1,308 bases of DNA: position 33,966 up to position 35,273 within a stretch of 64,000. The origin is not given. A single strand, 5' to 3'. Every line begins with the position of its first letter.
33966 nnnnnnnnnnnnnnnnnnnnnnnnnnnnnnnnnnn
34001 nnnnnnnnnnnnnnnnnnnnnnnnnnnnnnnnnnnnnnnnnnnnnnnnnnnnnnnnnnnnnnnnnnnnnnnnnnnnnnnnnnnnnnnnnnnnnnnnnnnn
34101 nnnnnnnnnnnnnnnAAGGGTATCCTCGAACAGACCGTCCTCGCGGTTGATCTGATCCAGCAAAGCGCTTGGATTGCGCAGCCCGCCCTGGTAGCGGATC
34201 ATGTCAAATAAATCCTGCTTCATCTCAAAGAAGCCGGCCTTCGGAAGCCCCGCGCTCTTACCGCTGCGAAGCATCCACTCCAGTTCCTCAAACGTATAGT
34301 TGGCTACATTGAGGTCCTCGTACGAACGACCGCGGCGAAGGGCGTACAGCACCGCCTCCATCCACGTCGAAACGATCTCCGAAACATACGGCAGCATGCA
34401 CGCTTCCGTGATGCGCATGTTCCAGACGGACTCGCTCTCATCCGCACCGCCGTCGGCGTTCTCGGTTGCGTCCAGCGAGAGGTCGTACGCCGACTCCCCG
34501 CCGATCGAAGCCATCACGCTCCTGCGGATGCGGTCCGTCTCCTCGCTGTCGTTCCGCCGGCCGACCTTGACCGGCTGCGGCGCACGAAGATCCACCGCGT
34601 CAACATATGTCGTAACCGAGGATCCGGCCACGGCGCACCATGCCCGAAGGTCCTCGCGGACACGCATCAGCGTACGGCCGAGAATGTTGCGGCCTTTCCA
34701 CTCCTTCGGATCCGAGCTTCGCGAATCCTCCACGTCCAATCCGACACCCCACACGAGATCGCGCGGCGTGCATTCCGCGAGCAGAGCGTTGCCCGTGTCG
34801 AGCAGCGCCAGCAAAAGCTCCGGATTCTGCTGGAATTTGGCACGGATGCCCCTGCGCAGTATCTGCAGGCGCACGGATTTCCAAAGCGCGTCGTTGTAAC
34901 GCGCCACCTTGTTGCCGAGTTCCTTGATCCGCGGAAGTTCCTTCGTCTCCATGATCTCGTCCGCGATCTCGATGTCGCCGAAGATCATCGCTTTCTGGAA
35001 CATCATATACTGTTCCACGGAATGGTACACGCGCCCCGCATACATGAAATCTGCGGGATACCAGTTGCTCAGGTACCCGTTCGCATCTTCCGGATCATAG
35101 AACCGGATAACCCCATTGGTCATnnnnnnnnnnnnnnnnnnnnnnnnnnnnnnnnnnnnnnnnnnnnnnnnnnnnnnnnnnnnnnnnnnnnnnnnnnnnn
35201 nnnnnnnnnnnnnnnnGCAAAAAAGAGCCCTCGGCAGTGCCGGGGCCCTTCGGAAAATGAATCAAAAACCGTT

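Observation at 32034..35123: NADAR and Macro domains, two ADP-ribose-processing modules, separated by an Ala/Glu/Lys helical spacer of about 230 residues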

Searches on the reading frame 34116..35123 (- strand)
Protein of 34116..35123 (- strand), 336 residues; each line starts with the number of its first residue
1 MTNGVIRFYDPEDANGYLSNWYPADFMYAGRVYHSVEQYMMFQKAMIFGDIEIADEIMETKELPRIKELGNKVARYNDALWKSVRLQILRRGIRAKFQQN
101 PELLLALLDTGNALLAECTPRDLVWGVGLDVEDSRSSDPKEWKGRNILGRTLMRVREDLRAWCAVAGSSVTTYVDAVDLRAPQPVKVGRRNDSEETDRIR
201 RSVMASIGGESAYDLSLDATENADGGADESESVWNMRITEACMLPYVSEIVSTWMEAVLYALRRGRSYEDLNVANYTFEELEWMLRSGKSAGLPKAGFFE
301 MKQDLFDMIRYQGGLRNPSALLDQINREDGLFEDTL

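Call 8: find_homologous_proteins(query=window:34116-35123:-, max_evalue=0.001)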
Query seq(336 aa) (336 aa): 65 proteins with E <= 0.001 among 1978 candidates.
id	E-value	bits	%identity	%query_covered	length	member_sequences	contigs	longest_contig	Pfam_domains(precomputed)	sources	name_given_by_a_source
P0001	4.3e-125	435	61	96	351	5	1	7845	PF08719.18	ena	-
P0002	1.9e-104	367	63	76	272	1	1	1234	PF08719.18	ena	-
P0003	2.3e-104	367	53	97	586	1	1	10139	PF08719.18,PF01661.28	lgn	-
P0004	4.9e-90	320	75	54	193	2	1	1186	PF08719.18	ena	-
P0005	1.2e-73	266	41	92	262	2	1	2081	PF08719.18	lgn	-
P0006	1.6e-73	266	44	92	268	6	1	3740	PF08719.18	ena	-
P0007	1.4e-67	246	62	55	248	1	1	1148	-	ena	-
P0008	1.3e-65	240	37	92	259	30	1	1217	PF08719.18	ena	-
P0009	9.8e-65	237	39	91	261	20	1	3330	PF08719.18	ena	-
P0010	1.2e-64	237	38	92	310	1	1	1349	PF08719.18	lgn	-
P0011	3.5e-64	235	38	94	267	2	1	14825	PF08719.18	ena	-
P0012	1.9e-62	229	40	92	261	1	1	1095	PF08719.18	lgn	-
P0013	1.2e-60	223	38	91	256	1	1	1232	PF08719.18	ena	-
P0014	1.6e-60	223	38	93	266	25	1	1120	PF08719.18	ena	-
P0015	4.8e-59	218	38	94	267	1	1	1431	PF08719.18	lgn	-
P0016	9.5e-59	217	37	93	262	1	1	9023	PF08719.18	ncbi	-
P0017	1.0e-58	217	35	92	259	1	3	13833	PF08719.18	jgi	-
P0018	1.6e-55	207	37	91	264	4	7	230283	PF08719.18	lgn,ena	-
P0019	3.8e-55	205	38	91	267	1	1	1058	PF08719.18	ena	-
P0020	2.3e-54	203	37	92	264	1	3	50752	PF08719.18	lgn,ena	-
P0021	3.4e-53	199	49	53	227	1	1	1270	PF08719.18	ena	-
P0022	1.7e-52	197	38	91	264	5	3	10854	PF08719.18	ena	-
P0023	3.6e-52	196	36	93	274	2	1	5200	PF08719.18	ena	-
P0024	7.5e-52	195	37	91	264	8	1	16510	PF08719.18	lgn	-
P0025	2.3e-51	193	50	46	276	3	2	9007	PF08719.18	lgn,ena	-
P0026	9.6e-51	191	34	92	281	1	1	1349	PF08719.18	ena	-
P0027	1.0e-50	191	35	91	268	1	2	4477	PF08719.18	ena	-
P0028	1.1e-50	191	36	93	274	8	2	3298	PF08719.18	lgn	-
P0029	1.2e-50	191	36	91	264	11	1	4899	PF08719.18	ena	-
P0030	1.9e-50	190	34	92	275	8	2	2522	PF08719.18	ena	-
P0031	3.1e-50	189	33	92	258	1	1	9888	PF08719.18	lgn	-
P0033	6.3e-48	182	34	91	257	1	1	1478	PF08719.18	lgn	-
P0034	6.9e-47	178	32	92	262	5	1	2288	PF08719.18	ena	-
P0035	4.2e-43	166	48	46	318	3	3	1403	PF13151.13,PF08719.18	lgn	-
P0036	5.5e-41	159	48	46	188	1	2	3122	PF08719.18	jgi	-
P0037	1.2e-40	158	50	46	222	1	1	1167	PF08719.18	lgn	-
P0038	2.1e-40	157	48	46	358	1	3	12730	PF08719.18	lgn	-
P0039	4.0e-40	156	30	99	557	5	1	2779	PF08719.18,PF01661.28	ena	-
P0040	1.9e-39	154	46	46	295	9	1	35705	PF08719.18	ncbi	-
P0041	2.6e-39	153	46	47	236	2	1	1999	PF08719.18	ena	-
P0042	5.8e-39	152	33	92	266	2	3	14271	PF08719.18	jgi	-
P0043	5.2e-38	149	46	47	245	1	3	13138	PF08719.18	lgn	-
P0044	1.2e-37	148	31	91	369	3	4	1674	PF08719.18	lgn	-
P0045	1.8e-36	144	28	92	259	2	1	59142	PF08719.18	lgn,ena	-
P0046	8.6e-36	142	45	47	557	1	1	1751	PF03747.20,PF08719.18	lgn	-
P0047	3.4e-35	140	44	47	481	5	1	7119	PF08719.18,PF01661.28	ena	-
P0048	7.0e-34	135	44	46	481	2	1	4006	PF08719.18,PF01661.28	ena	-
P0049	3.2e-33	133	40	46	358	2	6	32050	PF08719.18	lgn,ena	-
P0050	8.9e-33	132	44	46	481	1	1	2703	PF08719.18,PF01661.28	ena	-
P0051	9.0e-33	132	44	46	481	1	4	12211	PF08719.18,PF01661.28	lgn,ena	-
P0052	9.0e-33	132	44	46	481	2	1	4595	PF08719.18,PF01661.28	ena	-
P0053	9.1e-33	132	44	46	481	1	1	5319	PF08719.18,PF01661.28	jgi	jgi:ribA/ribD-fused uncharacterized protein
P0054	3.2e-32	130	43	46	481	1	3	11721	PF08719.18,PF01661.28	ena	-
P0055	4.5e-32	130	42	46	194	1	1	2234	PF08719.18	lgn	-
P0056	7.2e-32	129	43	46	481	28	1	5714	PF08719.18,PF01661.28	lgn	-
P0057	7.3e-32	129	43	46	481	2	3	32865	PF08719.18,PF01661.28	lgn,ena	-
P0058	1.6e-31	128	43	46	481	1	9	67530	PF08719.18,PF01661.28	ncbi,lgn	-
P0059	2.0e-31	127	42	46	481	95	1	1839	PF08719.18,PF01661.28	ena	-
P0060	3.5e-31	127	44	46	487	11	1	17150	PF08719.18,PF01661.28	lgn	-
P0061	4.3e-29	120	40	54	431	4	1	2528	PF08719.18,PF01661.28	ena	-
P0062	4.7e-28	116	38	47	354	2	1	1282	PF08719.18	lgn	-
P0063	2.0e-22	98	45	38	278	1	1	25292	PF01885.23,PF08719.18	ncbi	-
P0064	1.2e-19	89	36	41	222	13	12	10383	PF08719.18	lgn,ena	-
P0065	5.1e-15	73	42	29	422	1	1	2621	PF08719.18,PF01661.28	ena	-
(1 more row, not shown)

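Call 20: search_solved_structures(query=window:34116-35123:-, max_evalue=1, show_alignments=4)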
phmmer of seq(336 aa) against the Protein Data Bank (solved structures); distinct sequences matched with E-value up to 1: 2.
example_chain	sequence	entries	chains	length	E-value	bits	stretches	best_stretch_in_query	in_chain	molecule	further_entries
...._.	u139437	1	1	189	6e-20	74.8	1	2-132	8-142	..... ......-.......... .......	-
2b3w_A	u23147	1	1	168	1.9e-12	50.1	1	3-159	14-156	Hypothetical protein ybiA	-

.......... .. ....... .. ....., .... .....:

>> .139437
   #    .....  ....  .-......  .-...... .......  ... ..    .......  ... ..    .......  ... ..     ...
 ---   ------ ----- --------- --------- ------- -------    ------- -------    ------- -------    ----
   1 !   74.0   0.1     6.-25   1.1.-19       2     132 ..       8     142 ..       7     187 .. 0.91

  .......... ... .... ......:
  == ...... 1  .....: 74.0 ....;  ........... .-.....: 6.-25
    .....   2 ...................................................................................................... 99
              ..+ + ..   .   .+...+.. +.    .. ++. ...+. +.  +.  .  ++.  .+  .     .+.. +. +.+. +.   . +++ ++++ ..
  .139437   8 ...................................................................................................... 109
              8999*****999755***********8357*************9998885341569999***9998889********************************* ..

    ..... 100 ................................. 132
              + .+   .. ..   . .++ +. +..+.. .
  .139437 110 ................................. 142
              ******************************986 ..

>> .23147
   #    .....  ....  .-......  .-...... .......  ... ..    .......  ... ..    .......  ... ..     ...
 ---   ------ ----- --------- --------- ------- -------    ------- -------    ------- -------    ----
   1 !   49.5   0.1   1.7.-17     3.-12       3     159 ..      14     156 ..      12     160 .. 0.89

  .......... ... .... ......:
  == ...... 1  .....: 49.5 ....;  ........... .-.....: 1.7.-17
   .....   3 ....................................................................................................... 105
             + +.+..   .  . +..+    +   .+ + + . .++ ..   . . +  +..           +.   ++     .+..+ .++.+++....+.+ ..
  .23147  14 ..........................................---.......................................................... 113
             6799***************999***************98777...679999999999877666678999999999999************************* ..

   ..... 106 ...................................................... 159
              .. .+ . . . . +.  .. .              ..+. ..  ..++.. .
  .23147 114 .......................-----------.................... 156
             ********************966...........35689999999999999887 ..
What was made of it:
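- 34629..35123 (-): NADAR core (aa 1-165), YbiA type, with E37, K44, E117, D122 and W125. Call 20: PDB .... at 6e-20 and 2b3w at 1.9e-12.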

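Call 28: find_related_loci(query=A1, collection=genome_contigs, flank=6000)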
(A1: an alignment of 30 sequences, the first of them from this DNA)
Query A1 (336 aa) in genome_contigs; peptide patterns used: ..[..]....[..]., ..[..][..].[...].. (x = any residue, [..] = any of these).
599 stretches matched a pattern (row limit reached: there are more); 546 encode a relative of the query (tblastn E <= 1e-3); the best 80 are kept; 80 distinct loci.
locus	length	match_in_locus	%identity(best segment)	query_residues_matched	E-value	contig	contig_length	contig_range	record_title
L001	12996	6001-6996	67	1-336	3e-160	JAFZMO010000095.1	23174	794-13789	MAG: Lachnospiraceae bacterium isolate RGIG7903 Water_buffalos_Reticulum.Co__c2852699, whole genome shotgun sequence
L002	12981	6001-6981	70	1-329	2e-159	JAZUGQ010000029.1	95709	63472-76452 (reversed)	MAG: Lachnospiraceae bacterium isolate T1900045284_TH20190054.MAGScoT_cleanbin_000023 SGB_5976_k141_1095053, whole genom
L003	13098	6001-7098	64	1-336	2e-158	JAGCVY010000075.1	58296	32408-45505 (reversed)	MAG: Lachnospiraceae bacterium isolate RGIG10172 Yak_Rumen-4__c1893721, whole genome shotgun sequence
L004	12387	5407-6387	70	1-329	2e-158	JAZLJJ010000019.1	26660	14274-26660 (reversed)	MAG: Lachnospiraceae bacterium isolate T1900044966_TA20190028.MAGScoT_cleanbin_000025 SGB_3988_k141_133983, whole genome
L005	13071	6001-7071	66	1-334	2e-158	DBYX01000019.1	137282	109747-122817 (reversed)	MAG TPA_asm: Lachnoclostridium sp. UBA1175 UBA1175_contig_2187, whole genome shotgun sequence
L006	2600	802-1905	64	1-336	6e-168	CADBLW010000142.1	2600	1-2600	MAG: uncultured Lachnospiraceae bacterium isolate RUG14085 genome assembly, contig: RUG14085_asm_142, whole genome shotg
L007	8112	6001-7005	65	1-336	1e-153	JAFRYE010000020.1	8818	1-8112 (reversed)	MAG: Lachnospiraceae bacterium isolate RGIG2905 Goat_Omasum.Co__c451062, whole genome shotgun sequence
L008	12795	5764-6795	66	1-329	1e-150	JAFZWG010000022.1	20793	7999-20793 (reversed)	MAG: Lachnospiraceae bacterium isolate RGIG8155 Water_buffalos_Rumen-3__c452366, whole genome shotgun sequence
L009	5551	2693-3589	60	5-328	5e-133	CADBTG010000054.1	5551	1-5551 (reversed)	MAG: uncultured Lachnospiraceae bacterium isolate RUG14279 genome assembly, contig: RUG14279_asm_54, whole genome shotgu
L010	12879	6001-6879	60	5-322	4e-127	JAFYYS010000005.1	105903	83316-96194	MAG: Lachnospiraceae bacterium isolate RGIG7543 Water_buffalos_Omasum-1__c72523, whole genome shotgun sequence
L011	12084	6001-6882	59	5-322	1e-126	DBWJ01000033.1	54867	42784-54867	MAG TPA_asm: Lachnoclostridium sp. UBA1241 UBA1241_contig_35859, whole genome shotgun sequence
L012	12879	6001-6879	60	5-322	4e-126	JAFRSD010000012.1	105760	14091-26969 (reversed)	MAG: Lachnospiraceae bacterium isolate RGIG2751 Goat_Omasum-5__c256466, whole genome shotgun sequence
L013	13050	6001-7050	67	1-328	3e-158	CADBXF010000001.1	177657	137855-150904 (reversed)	MAG: uncultured Lachnospiraceae bacterium isolate RUG14385 genome assembly, contig: RUG14385_asm_1, whole genome shotgun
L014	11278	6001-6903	57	4-329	2e-125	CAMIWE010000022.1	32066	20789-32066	MAG: uncultured Lachnoclostridium sp. isolate SRR12081297_bin.58_metaWRAP_v1.3_MAG genome assembly, contig: ERZ12289777.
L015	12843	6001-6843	59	5-316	6e-125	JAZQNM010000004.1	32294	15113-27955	MAG: Lachnospiraceae bacterium isolate T1900045246_TH20190016.MAGScoT_cleanbin_000019 SGB_5634_k141_3799919, whole genom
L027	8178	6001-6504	48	5-172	7e-50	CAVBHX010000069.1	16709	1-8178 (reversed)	bacterium isolate G02646-L1_cleanbin_000010 genome assembly, contig: Spades_G02646-L1_contig_1482, whole genome shotgun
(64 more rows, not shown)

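Call 33: predict_structure(alignment_id=A1)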
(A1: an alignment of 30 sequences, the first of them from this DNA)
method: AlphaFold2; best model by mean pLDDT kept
length: 336 residues; sequences in the alignment: 30
mean_pLDDT: 85.8   pTM: 0.83
mean pLDDT of the five models: 85.8, 85.4, 83.4, 83.1, 82.4
residues with pLDDT >= 90: 215; 70-90: 59; 50-70: 45; < 50: 17
segments of 3 or more residues with pLDDT < 50: 211-218, 220-222
pLDDT, mean of each block of 10 residues (from residue 1): 83 97 97 98 97 98 97 96 96 98 96 96 97 97 98 96 87 90 66 73 70 47 55 88 91 92 69 86 90 88 92 61 71 49
secondary structure, 60 per line:
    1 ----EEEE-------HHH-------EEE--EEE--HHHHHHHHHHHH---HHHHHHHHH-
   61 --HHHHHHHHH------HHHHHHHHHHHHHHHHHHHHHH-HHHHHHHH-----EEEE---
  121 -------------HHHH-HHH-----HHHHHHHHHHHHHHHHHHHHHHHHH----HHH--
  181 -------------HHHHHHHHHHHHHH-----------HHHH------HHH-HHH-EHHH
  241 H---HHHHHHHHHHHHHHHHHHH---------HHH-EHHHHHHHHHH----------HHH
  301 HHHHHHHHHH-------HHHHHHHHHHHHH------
elements in order: E5-8 E26-28 E31-33 H36-47 H51-59 H63-71 H78-99 H101-108 E114-117 H134-137 H147-171 H194-207 H219-222 H238-241 H245-263 H278-287 H298-310 H318-330

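Call 36: fold_search(model_id=the predicted structure, library=pdb)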
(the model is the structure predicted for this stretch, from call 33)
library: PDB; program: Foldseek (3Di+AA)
matches with E <= 10: 24; with E <= 0.001: 2
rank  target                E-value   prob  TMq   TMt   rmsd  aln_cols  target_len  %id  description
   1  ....                  8.1e-09  1.00  0.44  0.76   2.8       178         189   31  Phytophthora nicotianae var. parasitica NADAR in complex with ADP-ribose (released 2023-07-12)
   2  2b3w_MODEL_1_A        1.7e-07  1.00  0.41  0.78   2.2       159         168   32  NMR structure of the E.coli protein YbiA, Northeast Structural Genomics target ET24. (released 2005-11-01)
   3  4u1g_D                3.5e+00  0.02  0.12  0.14  23.2       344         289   10  Plasmodium falciparum reticulocyte-binding protein homologue 5 (PfRH5) bound to monoclonal antibody QA1 (released 2014-08-13)
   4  6c54_B                4.2e+00  0.02  0.13  0.12  22.0       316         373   12  Ebola nucleoprotein nucleocapsid-like assembly and the asymmetric unit (released 2018-03-07)
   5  5z9w_A                4.4e+00  0.02  0.11  0.10  18.0       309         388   11  Ebola virus nucleoprotein-RNA complex (released 2018-10-24)
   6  4u1g_A                5.3e+00  0.02  0.13  0.15  22.8       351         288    9  Plasmodium falciparum reticulocyte-binding protein homologue 5 (PfRH5) bound to monoclonal antibody QA1 (released 2014-08-13)
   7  6opm_C                5.5e+00  0.04  0.14  0.13  14.0       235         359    9  Casposase bound to integration product (released 2020-02-12)
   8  6nut_A                5.8e+00  0.02  0.13  0.12  19.8       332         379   11  Ebola virus nucleoprotein - RNA complex (released 2019-05-01)
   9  9j1p_R                6.0e+00  0.01  0.14  0.13  23.5       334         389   11  Cryo-EM structure of the g1:Ox-bound human GLP-1R-Gs complex (released 2025-02-26)
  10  6eti_A                6.0e+00  0.01  0.09  0.06  21.3       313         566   10  Structure of inhibitor-bound ABCG2 (released 2018-04-11)
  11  4wj0_A                6.6e+00  0.04  0.13  0.14  12.6       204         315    9  Structure of PH1245, a cas1 from Pyrococcus horikoshii (released 2014-10-15)
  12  7f1m_A                7.6e+00  0.01  0.11  0.10  20.0       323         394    9  Marburg virus nucleoprotein-RNA complex (released 2022-03-09)
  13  9vj8_I                8.7e+00  0.01  0.10  0.12  14.2       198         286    6  Type II-A CRISPR integrase complex, apo form (released 2026-04-01)
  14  9ijs_A                8.7e+00  0.01  0.13  0.15  20.6       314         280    8  Cryo-EM structure of the orphan GPR52 bound to beta-arrestin 1 in ligand-free state (released 2025-09-03)
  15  1xm6_B                8.7e+00  0.01  0.13  0.13  20.1       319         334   11  Catalytic Domain Of Human Phosphodiesterase 4B In Complex With (R)-Mesopram (released 2004-12-14)
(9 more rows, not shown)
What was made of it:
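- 34629..35123 (-): Call 36: TM-scores 0.76 and 0.78.
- The model is confident and matches NADAR structures (calls 33, 36).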

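Call 58: find_encoding_contigs(protein=P0003, flank=6000, max_places=3)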
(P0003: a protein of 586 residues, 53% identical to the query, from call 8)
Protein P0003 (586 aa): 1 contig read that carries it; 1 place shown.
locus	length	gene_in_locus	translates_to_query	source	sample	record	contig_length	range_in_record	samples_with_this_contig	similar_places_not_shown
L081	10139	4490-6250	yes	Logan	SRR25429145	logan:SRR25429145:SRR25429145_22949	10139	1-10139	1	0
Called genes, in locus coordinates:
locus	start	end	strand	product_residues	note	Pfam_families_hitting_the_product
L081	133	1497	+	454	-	PF01276:OKR_DC_1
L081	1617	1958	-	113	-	-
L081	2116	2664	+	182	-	PF13560:HTH_31 (weak), PF01381:HTH_3, PF12844:HTH_19, PF07883:Cupin_2, PF02311:AraC_binding (weak)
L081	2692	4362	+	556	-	PF00501:AMP-binding, PF13193:AMP-binding_C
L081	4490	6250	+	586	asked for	PF08719:NADAR, PF01661:Macro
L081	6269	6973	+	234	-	PF01643:Acyl-ACP_TE, PF13279:4HBT_2 (faint), PF20791:Acyl-ACP_TE_C (weak)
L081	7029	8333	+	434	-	PF00128:Alpha-amylase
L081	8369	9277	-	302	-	PF01207:Dus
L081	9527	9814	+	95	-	PF00166:Cpn10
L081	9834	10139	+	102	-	?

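Call 70: search_dna_similar(query=window:34146-35123:-, collection=phages, mode=protein, max_rows=15)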
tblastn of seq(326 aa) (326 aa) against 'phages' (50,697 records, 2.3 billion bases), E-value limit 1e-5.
Records with a match: 704; places in all: 705; records where one place covers at least 80% of the query: 0.
Best place of each record, by identity: <60% 704.
By first word of the organism name: Staphylococcus 230; Escherichia 115; Listeria 54; Enterococcus 47; Bacillus 44; Klebsiella 36; Xanthomonas 20; Prevotella 15; Cronobacter 15; Salmonella 14; and 29 more.
By host as written in the record: Staphylococcus aureus 84; - 73; Listeria monocytogenes 43; Escherichia coli 30; Escherichia coli K-12 MG1655 18; Staphylococcus sp. 15; Prevotella sp. 15; Enterococcus faecalis 14; and 199 more.
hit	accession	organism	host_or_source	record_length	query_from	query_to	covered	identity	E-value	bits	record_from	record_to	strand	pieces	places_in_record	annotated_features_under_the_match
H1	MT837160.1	Bacteriophage sp.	human fecal samples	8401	5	159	48%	46.5%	9e-34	137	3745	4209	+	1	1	record has no annotation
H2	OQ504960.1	Pseudomonas phage ZQG1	Stutzerimonas stutzeri NCTC10475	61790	1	160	49%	43.1%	7e-27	117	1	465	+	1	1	GTP cyclohydrolase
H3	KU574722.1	Pectobacterium phage vB_PcaM_CBB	Pectobacterium carotovorum subsp. ...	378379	1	160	49%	42.5%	5e-32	132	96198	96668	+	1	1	GTP cyclohydrolase | hypothetical protein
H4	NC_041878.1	Pectobacterium phage vB_PcaM_CBB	Pectobacterium carotovorum subsp. ...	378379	1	160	49%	42.5%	5e-32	132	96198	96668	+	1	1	GTP cyclohydrolase | hypothetical protein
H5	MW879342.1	Erwinia phage pEa_SNUABM_19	Erwinia amylovora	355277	1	173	53%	39.3%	2e-29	124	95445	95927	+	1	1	hypothetical protein (x2)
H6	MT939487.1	Erwinia phage pEa_SNUABM_47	Erwinia amylovora SNUABM_01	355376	1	173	53%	39.3%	2e-29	124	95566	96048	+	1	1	putative GTP cyclohydrolase | hypothetical protein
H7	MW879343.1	Erwinia phage pEa_SNUABM_44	Erwinia amylovora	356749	1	173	53%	39.3%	2e-29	124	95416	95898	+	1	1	hypothetical protein (x2)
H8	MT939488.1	Erwinia phage pEa_SNUABM_50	Erwinia amylovora SNUABM_01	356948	1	173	53%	39.3%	2e-29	124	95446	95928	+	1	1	putative GTP cyclohydrolase | hypothetical protein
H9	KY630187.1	Serratia phage BF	Serratia marcescens UCC2017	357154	1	173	53%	39.3%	2e-29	124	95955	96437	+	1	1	GTP cyclohydrolase | hypothetical protein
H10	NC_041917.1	Serratia phage BF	Serratia marcescens UCC2017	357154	1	173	53%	39.3%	2e-29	124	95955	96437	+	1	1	GTP cyclohydrolase | hypothetical protein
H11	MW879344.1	Erwinia phage pEa_SNUABM_49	Erwinia amylovora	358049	1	173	53%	39.3%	2e-29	124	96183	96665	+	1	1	hypothetical protein (x2)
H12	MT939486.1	Erwinia phage pEa_SNUABM_12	Erwinia amylovora SNUABM_01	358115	1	173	53%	39.3%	2e-29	124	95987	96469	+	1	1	putative GTP cyclohydrolase | hypothetical protein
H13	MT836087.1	Bacteriophage sp.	human fecal samples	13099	5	189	57%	36.2%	3e-27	117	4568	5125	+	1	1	record has no annotation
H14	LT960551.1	Yersinia phage fHe-Yen9-04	-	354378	1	160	49%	40.6%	3e-29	124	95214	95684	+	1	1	g164: Uncharacterized protein COG3236 | g163: hypothetical protein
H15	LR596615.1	Yersinia phage fHe-Yen9-04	-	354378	1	160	49%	40.6%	3e-29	124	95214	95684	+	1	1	g164: Uncharacterized protein COG3236 | g163: hypothetical protein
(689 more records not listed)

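Call 73: search_protein_families(library=pfam, proteins=[L027:4857-5561:+, L027:5579-5995:+, P0035, P0046, P0063], max_evalue=0.001)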
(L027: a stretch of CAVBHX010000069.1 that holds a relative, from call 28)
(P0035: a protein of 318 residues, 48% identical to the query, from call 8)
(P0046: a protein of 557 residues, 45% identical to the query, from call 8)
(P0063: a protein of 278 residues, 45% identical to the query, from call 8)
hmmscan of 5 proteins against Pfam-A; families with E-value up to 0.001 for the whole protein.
L027:4857-5561:+ (234 aa): 1 family
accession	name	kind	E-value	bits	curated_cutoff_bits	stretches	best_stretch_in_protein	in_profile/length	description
PF13151.12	DUF3990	-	5.1e-35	120.8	32.2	1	24-186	2-151/152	Protein of unknown function (DUF3990)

L027:5579-5995:+ (138 aa): 0 families

P0035 (318 aa): 2 families
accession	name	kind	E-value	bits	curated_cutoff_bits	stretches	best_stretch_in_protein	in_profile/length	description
PF08719.17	NADAR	-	1.2e-48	165.9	35.1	1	164-316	1-162/163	NADAR domain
PF13151.12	DUF3990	-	4e-38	130.9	32.2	1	6-149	1-152/152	Protein of unknown function (DUF3990)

P0046 (557 aa): 2 families
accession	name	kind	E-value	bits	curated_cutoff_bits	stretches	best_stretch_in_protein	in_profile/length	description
PF03747.19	ADP_ribosyl_GH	-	3.6e-61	207.8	26.2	1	16-347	1-286/287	ADP-ribosylglycohydrolase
PF08719.17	NADAR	-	6.9e-49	166.7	35.1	1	401-554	1-163/163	NADAR domain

P0063 (278 aa): 2 families
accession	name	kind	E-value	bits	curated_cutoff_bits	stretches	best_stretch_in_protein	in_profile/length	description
PF01885.22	PTS_2-RNA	-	1.2e-44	152.9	26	1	101-266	2-176/177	RNA 2'-phosphotransferase, Tpt1 / KptA family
PF08719.17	NADAR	-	5.2e-26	92.3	35.1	1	9-108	2-110/163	NADAR domain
